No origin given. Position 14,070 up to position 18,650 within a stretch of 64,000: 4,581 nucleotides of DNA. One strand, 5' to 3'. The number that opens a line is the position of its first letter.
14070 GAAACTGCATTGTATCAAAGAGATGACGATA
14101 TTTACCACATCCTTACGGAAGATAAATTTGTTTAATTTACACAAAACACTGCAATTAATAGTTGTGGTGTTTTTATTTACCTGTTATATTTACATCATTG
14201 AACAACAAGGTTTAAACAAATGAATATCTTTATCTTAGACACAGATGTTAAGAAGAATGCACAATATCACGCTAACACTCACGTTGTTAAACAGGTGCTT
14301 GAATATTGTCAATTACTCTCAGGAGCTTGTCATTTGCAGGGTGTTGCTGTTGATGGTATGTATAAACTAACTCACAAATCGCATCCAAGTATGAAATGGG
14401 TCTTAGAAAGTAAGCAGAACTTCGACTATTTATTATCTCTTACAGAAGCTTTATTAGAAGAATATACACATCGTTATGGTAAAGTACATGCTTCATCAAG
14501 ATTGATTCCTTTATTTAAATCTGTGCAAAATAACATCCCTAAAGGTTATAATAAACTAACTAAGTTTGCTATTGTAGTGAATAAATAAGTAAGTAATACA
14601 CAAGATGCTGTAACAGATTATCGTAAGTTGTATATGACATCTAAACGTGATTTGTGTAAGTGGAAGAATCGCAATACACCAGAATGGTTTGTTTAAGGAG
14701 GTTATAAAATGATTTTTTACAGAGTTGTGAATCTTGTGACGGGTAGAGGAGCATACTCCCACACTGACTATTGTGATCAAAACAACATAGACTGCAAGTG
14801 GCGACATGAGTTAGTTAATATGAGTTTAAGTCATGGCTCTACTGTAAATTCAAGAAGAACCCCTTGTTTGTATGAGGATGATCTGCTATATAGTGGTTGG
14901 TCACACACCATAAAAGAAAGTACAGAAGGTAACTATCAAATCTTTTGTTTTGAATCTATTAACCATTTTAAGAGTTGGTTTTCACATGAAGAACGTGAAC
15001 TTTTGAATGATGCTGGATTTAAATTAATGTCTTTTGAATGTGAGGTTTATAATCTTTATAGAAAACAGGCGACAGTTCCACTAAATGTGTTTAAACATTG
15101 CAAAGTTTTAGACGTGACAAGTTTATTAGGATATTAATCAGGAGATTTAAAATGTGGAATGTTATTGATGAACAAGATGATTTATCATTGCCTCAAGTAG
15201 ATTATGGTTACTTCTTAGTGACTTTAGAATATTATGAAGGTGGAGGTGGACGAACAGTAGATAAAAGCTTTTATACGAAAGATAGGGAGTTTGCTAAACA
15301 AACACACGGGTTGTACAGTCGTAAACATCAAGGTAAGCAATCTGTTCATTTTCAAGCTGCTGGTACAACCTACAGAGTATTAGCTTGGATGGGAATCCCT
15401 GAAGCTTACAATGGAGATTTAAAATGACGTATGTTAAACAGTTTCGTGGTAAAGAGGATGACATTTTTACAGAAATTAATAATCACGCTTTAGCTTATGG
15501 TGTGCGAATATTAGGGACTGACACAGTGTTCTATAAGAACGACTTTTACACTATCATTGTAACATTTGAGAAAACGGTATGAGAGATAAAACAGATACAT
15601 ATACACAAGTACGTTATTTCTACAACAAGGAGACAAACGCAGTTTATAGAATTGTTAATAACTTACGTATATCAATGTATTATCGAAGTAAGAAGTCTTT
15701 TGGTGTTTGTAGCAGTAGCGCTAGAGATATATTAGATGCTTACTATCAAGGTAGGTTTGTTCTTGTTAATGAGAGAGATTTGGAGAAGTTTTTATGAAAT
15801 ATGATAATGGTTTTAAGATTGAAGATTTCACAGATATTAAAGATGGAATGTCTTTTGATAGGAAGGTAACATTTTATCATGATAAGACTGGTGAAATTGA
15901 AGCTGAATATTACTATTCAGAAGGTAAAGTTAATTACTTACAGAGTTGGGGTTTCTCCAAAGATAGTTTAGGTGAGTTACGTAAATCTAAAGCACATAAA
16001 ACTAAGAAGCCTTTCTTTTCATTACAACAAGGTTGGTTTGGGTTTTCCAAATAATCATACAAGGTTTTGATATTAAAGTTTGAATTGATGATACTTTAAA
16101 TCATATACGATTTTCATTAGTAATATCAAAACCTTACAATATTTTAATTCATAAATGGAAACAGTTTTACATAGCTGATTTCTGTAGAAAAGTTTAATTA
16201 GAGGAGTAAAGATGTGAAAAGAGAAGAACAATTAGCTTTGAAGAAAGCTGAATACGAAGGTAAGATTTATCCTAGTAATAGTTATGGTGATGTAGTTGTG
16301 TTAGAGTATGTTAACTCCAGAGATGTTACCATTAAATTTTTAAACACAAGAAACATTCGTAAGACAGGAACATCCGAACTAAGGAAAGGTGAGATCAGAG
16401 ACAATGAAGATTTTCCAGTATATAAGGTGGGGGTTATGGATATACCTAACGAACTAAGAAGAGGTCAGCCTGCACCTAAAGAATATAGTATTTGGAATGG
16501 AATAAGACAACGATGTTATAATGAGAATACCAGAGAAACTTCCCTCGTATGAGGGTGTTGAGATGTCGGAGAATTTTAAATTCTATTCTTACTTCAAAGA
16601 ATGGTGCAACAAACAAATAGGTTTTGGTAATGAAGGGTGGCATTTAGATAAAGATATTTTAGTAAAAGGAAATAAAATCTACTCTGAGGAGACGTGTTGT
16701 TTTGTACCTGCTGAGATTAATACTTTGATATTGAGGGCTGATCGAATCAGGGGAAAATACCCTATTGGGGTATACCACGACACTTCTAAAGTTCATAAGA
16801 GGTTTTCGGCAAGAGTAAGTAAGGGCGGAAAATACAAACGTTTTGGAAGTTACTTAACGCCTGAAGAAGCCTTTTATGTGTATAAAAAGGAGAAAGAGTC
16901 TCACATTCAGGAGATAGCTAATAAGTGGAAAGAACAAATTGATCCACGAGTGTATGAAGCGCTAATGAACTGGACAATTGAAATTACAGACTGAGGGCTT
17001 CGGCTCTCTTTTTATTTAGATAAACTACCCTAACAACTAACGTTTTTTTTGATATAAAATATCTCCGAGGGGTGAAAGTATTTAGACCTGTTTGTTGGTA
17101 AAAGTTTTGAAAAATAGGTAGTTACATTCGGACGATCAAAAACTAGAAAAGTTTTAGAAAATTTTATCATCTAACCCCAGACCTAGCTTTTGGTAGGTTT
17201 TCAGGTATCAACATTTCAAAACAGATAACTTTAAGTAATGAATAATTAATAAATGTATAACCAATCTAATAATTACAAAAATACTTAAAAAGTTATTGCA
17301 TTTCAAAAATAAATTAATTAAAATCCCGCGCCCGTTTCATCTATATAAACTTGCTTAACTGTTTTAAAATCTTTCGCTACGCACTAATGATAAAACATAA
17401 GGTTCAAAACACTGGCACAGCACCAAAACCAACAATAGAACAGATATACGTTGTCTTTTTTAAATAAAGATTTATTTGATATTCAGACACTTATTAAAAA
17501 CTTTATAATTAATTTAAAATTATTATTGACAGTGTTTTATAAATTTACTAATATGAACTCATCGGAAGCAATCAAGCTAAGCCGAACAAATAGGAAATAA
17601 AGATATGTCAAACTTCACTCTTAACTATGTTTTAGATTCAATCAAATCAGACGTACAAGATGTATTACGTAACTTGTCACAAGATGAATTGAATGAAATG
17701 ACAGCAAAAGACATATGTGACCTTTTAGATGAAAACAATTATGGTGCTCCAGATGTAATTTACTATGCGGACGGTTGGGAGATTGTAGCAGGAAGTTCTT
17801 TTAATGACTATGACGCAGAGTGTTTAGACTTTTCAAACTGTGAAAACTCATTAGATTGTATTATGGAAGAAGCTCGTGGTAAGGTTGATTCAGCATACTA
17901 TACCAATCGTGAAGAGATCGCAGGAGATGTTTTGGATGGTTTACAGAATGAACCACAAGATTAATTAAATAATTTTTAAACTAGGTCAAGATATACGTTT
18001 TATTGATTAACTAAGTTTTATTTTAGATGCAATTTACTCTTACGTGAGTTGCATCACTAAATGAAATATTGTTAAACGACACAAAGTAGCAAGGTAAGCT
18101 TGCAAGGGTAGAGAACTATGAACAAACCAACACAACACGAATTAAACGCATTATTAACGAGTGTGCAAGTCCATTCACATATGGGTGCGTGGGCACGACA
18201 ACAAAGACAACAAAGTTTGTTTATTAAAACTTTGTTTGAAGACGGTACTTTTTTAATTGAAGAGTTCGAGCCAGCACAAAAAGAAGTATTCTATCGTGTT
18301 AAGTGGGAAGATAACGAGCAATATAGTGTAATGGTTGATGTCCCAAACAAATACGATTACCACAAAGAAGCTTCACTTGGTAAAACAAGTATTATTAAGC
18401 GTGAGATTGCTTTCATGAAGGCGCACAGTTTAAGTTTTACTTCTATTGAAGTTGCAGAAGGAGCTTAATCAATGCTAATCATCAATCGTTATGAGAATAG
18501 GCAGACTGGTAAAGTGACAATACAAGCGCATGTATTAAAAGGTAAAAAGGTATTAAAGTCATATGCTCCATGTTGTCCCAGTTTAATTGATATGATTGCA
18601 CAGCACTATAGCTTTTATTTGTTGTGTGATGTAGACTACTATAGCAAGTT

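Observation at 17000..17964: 600-bp noncoding region, strong promoter, and a 119-aa hyper-acidic protein (candidate Ocr/ArdA-like DNA mimic)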

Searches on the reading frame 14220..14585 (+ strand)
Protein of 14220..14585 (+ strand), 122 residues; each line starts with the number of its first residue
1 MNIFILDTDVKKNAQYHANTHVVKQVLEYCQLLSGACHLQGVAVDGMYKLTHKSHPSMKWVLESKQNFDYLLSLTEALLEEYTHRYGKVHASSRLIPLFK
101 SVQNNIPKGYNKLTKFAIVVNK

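Call 89: search_protein_families(library=phrogs, proteins=[window:14220-14585:+], max_evalue=0.001)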
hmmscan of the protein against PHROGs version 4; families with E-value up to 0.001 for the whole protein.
window:14220-14585:+ (122 aa): 1 family
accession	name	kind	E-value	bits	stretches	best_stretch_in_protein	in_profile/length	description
phrog_624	-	DNA, RNA and nucleotide metabolism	4.5e-43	149.1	1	1-119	1-120/309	DNA binding protein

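Call 90: search_protein_families(library=pfam, proteins=[window:14220-14585:+], max_evalue=0.01)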
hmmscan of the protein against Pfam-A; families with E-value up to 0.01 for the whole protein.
window:14220-14585:+ (122 aa): 1 family
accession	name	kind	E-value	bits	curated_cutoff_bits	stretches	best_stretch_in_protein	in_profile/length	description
PF03013.19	Pyr_excise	-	1.9e-06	28.6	23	1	1-88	1-74/81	Pyrimidine dimer DNA glycosylase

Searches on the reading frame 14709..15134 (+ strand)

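Call 89: search_protein_families(library=phrogs, proteins=[window:14709-15134:+], max_evalue=0.001)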
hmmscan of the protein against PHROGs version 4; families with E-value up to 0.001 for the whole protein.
window:14709-15134:+ (142 aa): 2 families
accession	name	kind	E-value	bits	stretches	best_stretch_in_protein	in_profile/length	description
phrog_1106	-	unknown function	1.1e-14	55.8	1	1-113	50-155/227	unknown function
phrog_23161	-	unknown function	7.3e-05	24.2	1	81-124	61-104/120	-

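Call 90: search_protein_families(library=pfam, proteins=[window:14709-15134:+], max_evalue=0.01)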
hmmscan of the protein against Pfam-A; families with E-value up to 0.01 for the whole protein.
window:14709-15134:+ (142 aa): 0 families

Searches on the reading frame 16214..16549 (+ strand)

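Call 4: search_protein_families(library=pfam, proteins=[window:16214-16549:+], max_evalue=1)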
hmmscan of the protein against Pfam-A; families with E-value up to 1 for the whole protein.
window:16214-16549:+ (112 aa): 0 families

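Call 5: search_protein_families(library=phrogs, proteins=[window:16214-16549:+], max_evalue=0.1)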
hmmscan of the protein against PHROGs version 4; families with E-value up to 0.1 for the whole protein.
window:16214-16549:+ (112 aa): 5 families
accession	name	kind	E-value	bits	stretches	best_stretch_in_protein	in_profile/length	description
phrog_2081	-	DNA, RNA and nucleotide metabolism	5.5e-17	63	1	8-108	21-123/433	HNH endonuclease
phrog_953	-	DNA, RNA and nucleotide metabolism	6.3e-07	30.1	1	37-107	165-241/420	HNH endonuclease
phrog_374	-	DNA, RNA and nucleotide metabolism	0.001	19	1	87-106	269-288/617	HNH endonuclease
phrog_3377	-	DNA, RNA and nucleotide metabolism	0.0065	17.3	1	89-107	13-31/196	HNH endonuclease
phrog_8790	-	DNA, RNA and nucleotide metabolism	0.0071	17.3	1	88-107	23-42/241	restriction endonuclease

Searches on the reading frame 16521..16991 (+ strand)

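Call 4: search_protein_families(library=pfam, proteins=[window:16521-16991:+], max_evalue=1)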
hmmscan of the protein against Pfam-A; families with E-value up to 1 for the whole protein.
window:16521-16991:+ (157 aa): 0 families

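Call 5: search_protein_families(library=phrogs, proteins=[window:16521-16991:+], max_evalue=0.1)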
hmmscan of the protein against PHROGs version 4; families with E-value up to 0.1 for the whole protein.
window:16521-16991:+ (157 aa): 6 families
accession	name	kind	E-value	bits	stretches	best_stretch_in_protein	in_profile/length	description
phrog_953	-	DNA, RNA and nucleotide metabolism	2.3e-56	192.9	1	5-154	242-387/420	HNH endonuclease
phrog_374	-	DNA, RNA and nucleotide metabolism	1.5e-26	94.4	1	8-156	294-436/617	HNH endonuclease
phrog_2081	-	DNA, RNA and nucleotide metabolism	2.6e-12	47.6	1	8-77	127-201/433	HNH endonuclease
phrog_30929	-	unknown function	8.2e-11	42.4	1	6-145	57-193/413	-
phrog_99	-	DNA, RNA and nucleotide metabolism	9.8e-08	33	1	82-144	216-275/383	HNH endonuclease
phrog_899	-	unknown function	0.00022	22.3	1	45-135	53-118/221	-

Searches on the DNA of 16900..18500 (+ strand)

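Call 3: search_dna_similar(query=window:16900-18500:+, collection=phages, mode=near, max_rows=30)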
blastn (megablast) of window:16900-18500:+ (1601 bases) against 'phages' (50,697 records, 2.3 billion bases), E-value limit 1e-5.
No match.

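Call 61: search_rna_families(source=window, start=16900, end=17700, threshold=evalue, max_evalue=1)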
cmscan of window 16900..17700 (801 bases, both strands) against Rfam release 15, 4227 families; matches with E-value up to 1: 2.
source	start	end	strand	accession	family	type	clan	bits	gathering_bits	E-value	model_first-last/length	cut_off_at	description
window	17098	17167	+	RF00179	GAIT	Cis-reg;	-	20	37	0.71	1-71/71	no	GAIT element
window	16950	17054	+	RF01509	Afu_300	Gene; snRNA; snoRNA; CD-box;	-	18.9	40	0.55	1-91/91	no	A. fumigatus snoRNA Afu_300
